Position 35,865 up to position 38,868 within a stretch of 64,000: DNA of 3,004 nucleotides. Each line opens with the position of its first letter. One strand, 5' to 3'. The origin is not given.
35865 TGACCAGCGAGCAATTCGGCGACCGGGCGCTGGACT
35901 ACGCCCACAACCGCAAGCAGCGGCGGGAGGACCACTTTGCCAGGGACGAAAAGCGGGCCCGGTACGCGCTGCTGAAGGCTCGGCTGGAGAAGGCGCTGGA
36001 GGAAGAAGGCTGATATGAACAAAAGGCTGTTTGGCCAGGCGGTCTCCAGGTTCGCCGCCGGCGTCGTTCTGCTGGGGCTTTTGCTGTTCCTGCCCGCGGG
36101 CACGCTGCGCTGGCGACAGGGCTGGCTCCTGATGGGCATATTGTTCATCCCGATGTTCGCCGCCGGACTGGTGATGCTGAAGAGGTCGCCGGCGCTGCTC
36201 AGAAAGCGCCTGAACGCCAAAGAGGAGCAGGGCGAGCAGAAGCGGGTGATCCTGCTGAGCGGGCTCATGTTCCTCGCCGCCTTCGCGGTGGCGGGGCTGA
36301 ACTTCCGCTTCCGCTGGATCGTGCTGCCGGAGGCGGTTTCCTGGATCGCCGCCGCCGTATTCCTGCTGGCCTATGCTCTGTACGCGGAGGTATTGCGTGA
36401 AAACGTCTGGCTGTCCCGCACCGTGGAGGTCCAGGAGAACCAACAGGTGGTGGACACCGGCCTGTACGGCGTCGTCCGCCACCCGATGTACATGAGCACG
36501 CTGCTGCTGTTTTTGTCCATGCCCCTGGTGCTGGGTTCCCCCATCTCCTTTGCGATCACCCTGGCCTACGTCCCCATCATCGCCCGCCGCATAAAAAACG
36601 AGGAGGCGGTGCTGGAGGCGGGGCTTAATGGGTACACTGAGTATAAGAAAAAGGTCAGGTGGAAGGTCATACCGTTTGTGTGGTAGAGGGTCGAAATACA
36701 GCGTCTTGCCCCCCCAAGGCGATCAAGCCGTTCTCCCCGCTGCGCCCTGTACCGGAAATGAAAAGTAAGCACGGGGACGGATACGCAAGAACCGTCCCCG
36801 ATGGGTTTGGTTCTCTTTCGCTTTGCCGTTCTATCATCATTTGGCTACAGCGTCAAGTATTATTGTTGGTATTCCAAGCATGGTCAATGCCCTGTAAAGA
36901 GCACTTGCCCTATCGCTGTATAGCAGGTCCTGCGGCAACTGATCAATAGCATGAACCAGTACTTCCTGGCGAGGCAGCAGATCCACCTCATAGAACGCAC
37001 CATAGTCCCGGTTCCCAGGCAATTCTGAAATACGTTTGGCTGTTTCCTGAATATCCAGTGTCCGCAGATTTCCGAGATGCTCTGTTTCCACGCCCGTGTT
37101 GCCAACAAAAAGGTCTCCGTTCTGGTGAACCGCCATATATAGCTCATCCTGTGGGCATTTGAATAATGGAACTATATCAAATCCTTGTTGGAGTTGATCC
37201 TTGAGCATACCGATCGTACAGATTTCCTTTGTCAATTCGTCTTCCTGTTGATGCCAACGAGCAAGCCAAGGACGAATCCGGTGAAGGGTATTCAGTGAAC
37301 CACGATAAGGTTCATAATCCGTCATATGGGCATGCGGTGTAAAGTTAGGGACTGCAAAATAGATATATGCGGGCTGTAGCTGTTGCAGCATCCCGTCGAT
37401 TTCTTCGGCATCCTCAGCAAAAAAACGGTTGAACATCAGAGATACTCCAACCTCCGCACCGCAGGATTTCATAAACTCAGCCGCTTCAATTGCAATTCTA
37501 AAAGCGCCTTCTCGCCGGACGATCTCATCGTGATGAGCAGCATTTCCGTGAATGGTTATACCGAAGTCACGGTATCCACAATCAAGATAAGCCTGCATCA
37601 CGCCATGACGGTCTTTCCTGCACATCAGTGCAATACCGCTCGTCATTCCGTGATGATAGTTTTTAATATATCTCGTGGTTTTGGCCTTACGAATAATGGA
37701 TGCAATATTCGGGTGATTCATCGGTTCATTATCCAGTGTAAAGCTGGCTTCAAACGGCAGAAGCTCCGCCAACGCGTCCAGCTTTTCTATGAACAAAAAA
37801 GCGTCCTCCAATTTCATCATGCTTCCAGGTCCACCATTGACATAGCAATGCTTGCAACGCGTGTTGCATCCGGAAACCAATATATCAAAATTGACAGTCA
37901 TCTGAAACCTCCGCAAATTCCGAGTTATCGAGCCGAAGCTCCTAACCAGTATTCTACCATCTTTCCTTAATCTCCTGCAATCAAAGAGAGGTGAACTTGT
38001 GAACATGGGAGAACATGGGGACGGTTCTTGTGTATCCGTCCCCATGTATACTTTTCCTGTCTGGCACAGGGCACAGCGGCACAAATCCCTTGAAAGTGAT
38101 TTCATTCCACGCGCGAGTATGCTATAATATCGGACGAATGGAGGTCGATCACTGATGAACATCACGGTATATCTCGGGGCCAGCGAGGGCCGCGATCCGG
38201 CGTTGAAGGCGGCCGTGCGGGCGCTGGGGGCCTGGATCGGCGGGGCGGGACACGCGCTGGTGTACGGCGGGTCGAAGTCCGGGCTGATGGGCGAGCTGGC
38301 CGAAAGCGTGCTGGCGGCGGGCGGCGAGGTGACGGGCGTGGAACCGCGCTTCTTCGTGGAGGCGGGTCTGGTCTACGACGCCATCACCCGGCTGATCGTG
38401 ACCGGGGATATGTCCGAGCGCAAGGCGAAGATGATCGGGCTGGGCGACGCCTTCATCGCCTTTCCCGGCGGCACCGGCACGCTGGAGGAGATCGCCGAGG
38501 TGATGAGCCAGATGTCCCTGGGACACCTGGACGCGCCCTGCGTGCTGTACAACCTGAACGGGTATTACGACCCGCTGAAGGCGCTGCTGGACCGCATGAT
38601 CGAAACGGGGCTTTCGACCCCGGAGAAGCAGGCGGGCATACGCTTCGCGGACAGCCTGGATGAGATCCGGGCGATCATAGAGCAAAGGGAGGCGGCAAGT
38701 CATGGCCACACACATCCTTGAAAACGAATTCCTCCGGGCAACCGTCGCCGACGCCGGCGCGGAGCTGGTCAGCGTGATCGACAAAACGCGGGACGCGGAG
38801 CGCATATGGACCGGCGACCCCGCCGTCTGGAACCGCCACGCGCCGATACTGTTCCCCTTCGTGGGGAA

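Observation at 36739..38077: Low-GC radical-SAM gene carried as a single-gene cassette bounded by about 61-bp imperfect inverted repeats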

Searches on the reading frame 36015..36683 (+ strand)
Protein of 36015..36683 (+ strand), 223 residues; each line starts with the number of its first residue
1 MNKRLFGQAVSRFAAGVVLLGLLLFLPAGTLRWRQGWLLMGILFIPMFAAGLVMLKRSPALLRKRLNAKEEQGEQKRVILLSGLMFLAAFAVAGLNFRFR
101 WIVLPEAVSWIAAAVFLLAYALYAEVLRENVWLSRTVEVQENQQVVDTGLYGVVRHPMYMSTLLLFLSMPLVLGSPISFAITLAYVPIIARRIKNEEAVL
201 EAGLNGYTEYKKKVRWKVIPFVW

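Call 20: find_encoding_contigs(protein=window:36015-36683:+, flank=6000, max_places=10)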
Protein window:36015-36683:+ (223 aa): 3 contigs read that carry it; 3 places shown.
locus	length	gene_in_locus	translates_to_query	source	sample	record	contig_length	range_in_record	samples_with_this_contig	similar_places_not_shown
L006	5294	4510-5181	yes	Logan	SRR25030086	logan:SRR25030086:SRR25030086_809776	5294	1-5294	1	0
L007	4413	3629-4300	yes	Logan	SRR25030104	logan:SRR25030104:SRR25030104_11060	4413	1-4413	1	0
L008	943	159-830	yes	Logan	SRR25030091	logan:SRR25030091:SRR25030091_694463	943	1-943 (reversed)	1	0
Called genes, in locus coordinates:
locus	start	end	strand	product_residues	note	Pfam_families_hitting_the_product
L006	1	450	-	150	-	?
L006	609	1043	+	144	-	-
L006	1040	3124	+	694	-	PF02903:Alpha-amylase_N (weak), PF00128:Alpha-amylase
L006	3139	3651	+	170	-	-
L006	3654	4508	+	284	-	PF24585:YunG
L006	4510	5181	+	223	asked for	PF04191:PEMT, PF04140:ICMT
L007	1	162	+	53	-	?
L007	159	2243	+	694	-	PF02903:Alpha-amylase_N (weak), PF00128:Alpha-amylase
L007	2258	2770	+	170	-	-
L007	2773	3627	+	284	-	PF24585:YunG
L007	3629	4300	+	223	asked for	PF04191:PEMT, PF04140:ICMT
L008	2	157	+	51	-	?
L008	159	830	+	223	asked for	PF04191:PEMT, PF04140:ICMT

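Call 41: find_homologous_proteins(query=window:36015-36683:+, max_evalue=1e-30)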
Query window:36015-36683:+ (223 aa): 8000 proteins with E <= 1e-30 among 8000 candidates; the best 120 are listed.
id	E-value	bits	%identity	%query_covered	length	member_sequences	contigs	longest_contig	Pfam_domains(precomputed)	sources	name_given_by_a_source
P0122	4.0e-137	473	100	100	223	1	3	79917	PF04140.20,PF04191.19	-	-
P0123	6.5e-134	463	97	100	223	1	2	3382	PF04140.20,PF04191.19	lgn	-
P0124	3.9e-126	437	91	100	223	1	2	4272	PF04140.20,PF04191.19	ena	-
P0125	3.2e-125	434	91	100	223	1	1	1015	PF04140.20,PF04191.19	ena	-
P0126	3.9e-124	431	90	100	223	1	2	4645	PF04140.20,PF04191.19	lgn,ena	-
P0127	5.9e-124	430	89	100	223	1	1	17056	PF04140.20,PF04191.19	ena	-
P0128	1.1e-123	429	89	100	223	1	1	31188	PF04140.20,PF04191.19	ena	-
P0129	1.5e-123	429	89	100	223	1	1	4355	PF04140.20,PF04191.19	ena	-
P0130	1.5e-122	425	88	100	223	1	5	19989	PF04140.20,PF04191.19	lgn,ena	-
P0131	1.2e-121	423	88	100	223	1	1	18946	PF04140.20,PF04191.19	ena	-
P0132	1.4e-121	422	87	100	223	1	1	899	PF04140.20,PF04191.19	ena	-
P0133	4.2e-121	421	88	100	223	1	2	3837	PF04140.20,PF04191.19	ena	-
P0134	1.4e-120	419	88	100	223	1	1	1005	PF04140.20,PF04191.19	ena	-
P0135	2.0e-115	402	83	100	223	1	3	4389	PF04140.20,PF01222.23,PF04191.19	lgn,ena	-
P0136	8.9e-115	400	81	100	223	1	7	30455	PF04140.20,PF01222.23,PF04191.19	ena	-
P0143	1.5e-113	396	80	100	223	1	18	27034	PF04140.20,PF01222.23,PF04191.19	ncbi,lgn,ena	-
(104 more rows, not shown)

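Call 42: find_encoding_contigs(protein=P0128, flank=5000, max_places=4)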
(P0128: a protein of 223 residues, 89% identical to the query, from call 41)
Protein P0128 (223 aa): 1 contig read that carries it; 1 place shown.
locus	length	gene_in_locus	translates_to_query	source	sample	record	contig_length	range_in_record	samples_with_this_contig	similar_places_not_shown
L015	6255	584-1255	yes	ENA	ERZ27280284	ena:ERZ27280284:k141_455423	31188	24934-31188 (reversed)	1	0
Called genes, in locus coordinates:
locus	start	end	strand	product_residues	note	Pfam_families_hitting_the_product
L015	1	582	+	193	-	?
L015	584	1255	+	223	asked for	PF04140:ICMT, PF04191:PEMT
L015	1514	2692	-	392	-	PF13855:LRR_8 (faint), PF13306:LRR_5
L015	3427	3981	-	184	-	-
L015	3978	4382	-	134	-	PF22091:DUF6941 (weak)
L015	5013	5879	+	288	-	PF01263:Aldose_epim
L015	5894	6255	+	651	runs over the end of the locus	-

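Call 43: find_encoding_contigs(protein=P0130, flank=5000, max_places=5)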
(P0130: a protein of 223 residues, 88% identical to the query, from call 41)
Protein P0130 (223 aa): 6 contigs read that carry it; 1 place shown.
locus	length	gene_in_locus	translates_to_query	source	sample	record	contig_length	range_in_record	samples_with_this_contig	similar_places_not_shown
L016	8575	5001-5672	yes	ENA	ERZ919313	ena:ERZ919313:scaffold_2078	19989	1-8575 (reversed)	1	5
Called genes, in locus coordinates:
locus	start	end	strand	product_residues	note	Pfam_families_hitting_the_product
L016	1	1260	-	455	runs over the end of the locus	PF01554:MatE, PF03023:MurJ (weak), PF01554:MatE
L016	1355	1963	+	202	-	-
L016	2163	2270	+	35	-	-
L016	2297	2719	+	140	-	PF05014:Nuc_deoxyrib_tr, PF15891:Nuc_deoxyri_tr2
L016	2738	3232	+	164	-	PF18050:Cyclophil_like2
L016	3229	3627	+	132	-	-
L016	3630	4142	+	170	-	-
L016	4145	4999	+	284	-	PF24585:YunG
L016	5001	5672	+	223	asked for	PF04140:ICMT, PF04191:PEMT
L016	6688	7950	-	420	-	PF05977:MFS_3 (weak), PF07690:MFS_1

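Call 44: find_encoding_contigs(protein=P0143, flank=5000, max_places=6)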
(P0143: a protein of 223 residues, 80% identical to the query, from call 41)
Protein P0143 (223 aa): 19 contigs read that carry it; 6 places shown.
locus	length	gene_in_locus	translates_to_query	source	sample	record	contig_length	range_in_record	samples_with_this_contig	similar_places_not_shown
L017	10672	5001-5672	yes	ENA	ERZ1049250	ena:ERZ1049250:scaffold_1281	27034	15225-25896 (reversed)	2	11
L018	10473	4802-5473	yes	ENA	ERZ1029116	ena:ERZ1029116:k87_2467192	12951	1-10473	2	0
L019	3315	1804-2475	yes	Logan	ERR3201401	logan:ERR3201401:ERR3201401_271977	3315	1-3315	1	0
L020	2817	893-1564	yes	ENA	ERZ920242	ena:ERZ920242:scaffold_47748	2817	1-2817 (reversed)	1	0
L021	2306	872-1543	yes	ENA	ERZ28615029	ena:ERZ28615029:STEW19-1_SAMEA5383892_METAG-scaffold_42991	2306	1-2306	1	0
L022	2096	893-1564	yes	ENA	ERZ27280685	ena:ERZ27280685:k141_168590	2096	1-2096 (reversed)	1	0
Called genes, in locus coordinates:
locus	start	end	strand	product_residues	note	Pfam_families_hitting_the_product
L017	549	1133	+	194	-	PF03358:FMN_red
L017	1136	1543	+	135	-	-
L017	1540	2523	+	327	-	PF01636:APH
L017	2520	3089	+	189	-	PF00293:NUDIX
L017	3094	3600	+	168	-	PF01613:Flavin_Reduct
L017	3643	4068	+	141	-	PF24585:YunG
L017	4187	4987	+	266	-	PF00561:Abhydrolase_1, PF12697:Abhydrolase_6, PF03096:Ndr (weak), PF12146:Hydrolase_4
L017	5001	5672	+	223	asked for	PF04140:ICMT, PF04191:PEMT, PF01222:ERG4_ERG24 (weak)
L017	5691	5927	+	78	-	-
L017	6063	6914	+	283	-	PF01261:AP_endonuc_2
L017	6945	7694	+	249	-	PF01261:AP_endonuc_2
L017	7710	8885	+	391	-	PF01408:GFO_IDH_MocA, PF02894:GFO_IDH_MocA_C, PF22725:GFO_IDH_MocA_C3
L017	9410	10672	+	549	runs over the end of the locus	-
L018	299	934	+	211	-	PF02525:Flavodoxin_2, PF03358:FMN_red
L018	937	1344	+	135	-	-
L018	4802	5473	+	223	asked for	PF04140:ICMT, PF04191:PEMT, PF01222:ERG4_ERG24 (weak)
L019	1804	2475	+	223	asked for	PF04140:ICMT, PF04191:PEMT, PF01222:ERG4_ERG24 (weak)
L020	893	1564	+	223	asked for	PF04140:ICMT, PF04191:PEMT, PF01222:ERG4_ERG24 (weak)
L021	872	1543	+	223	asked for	PF04140:ICMT, PF04191:PEMT, PF01222:ERG4_ERG24 (weak)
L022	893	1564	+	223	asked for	PF04140:ICMT, PF04191:PEMT, PF01222:ERG4_ERG24 (weak)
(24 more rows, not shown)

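Call 74: search_protein_families(library=pfam, proteins=[L015:1514-2692:-, L015:3427-3981:-, L015:3978-4382:-, window:36015-36683:+], max_evalue=0.001)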
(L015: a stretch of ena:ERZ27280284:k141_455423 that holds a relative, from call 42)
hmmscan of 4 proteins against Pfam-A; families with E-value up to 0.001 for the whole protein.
L015:1514-2692:- (392 aa): 2 families
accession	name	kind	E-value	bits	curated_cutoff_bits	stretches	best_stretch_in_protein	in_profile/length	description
PF13306.12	LRR_5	-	1.8e-51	173.7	27.7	3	158-274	1-115/127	BspA type Leucine rich repeat region (6 copies)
PF13855.12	LRR_8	-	7.3e-06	26.1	27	0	201-245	11-56/61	Leucine rich repeat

L015:3427-3981:- (184 aa): 0 families

L015:3978-4382:- (134 aa): 1 family
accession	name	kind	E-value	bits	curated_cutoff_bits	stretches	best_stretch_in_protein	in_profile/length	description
PF22091.2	DUF6941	-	1.6e-07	32.1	27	1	34-124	31-124/125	Family of unknown function (DUF6941)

window:36015-36683:+ (223 aa): 4 families
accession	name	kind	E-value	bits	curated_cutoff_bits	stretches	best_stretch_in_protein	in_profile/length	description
PF04191.18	PEMT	-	3.5e-09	37.5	25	1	124-201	21-99/105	Phospholipid methyltransferase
PF04140.19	ICMT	-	9.8e-09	36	24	1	128-200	19-93/95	Isoprenylcysteine carboxyl methyltransferase (ICMT) family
PF01222.22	ERG4_ERG24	-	0.00088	18.6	27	1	135-223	341-432/432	Ergosterol biosynthesis ERG4/ERG24 family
PF06966.17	DUF1295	-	0.00097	19.1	20.4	0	106-173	118-183/235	Protein of unknown function (DUF1295)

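Call 105: search_protein_families(library=phrogs, proteins=[L015:1514-2692:-, L015:3427-3981:-, L015:3978-4382:-, L016:6688-7950:-], max_evalue=0.001)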
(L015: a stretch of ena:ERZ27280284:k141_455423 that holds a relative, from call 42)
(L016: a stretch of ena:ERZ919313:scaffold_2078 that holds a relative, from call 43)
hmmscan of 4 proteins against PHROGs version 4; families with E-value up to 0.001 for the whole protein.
L015:1514-2692:- (392 aa): 2 families
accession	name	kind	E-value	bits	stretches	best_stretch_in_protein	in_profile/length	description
phrog_35892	-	unknown function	5.4e-26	91.5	1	150-265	581-696/1181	-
phrog_18805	-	unknown function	1.3e-19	71.4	1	186-274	250-345/457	-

L015:3427-3981:- (184 aa): 0 families

L015:3978-4382:- (134 aa): 1 family
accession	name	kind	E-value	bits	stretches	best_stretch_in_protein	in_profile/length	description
phrog_5881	-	unknown function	1.5e-12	48.5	1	1-114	1-121/138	-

L016:6688-7950:- (420 aa): 1 family
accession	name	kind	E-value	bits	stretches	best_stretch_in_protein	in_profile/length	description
phrog_2034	-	unknown function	1e-22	81.4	1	14-412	13-395/406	-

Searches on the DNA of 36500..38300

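Call 58: search_rna_families(source=window, start=36500, end=38300, threshold=evalue, max_evalue=1)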
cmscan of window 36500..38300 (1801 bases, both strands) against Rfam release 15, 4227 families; matches with E-value up to 1: 0.
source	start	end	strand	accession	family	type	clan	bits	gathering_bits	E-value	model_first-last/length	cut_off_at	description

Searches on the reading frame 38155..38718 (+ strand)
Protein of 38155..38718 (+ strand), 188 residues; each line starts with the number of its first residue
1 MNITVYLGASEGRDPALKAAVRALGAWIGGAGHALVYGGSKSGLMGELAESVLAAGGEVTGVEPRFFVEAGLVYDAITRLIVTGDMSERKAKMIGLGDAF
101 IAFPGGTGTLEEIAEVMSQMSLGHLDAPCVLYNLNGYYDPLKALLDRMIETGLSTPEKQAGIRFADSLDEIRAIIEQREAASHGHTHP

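Call 21: find_encoding_contigs(protein=window:38155-38718:+, flank=6000, max_places=10)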
Protein window:38155-38718:+ (188 aa): 2 contigs read that carry it; 2 places shown.
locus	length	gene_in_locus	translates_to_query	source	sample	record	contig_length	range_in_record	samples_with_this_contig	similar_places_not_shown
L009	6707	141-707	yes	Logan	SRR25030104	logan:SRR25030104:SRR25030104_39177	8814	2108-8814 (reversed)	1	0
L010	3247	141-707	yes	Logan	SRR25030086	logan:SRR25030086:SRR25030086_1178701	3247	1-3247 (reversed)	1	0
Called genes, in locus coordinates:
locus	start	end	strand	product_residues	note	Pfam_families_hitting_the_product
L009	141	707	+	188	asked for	PF18306:LDcluster4, PF03641:Lysine_decarbox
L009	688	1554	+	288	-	PF01263:Aldose_epim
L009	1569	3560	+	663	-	-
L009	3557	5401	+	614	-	PF07944:Beta-AFase-like_GH127_cat, PF16375:DUF4986 (faint)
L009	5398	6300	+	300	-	-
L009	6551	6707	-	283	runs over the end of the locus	PF00528:BPD_transp_1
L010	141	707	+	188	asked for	PF18306:LDcluster4, PF03641:Lysine_decarbox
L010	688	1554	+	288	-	PF01263:Aldose_epim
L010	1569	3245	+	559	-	?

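Call 74: search_protein_families(library=pfam, proteins=[window:38155-38718:+], max_evalue=0.001)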
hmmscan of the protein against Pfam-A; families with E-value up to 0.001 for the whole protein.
window:38155-38718:+ (188 aa): 2 families
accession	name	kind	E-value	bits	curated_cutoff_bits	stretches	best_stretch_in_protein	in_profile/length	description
PF03641.19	Lysine_decarbox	-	1.7e-32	112.8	27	1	45-171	1-127/131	Possible lysine decarboxylase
PF18306.6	LDcluster4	-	3.5e-12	46.6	26.3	1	3-118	4-115/151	SLOG cluster4 family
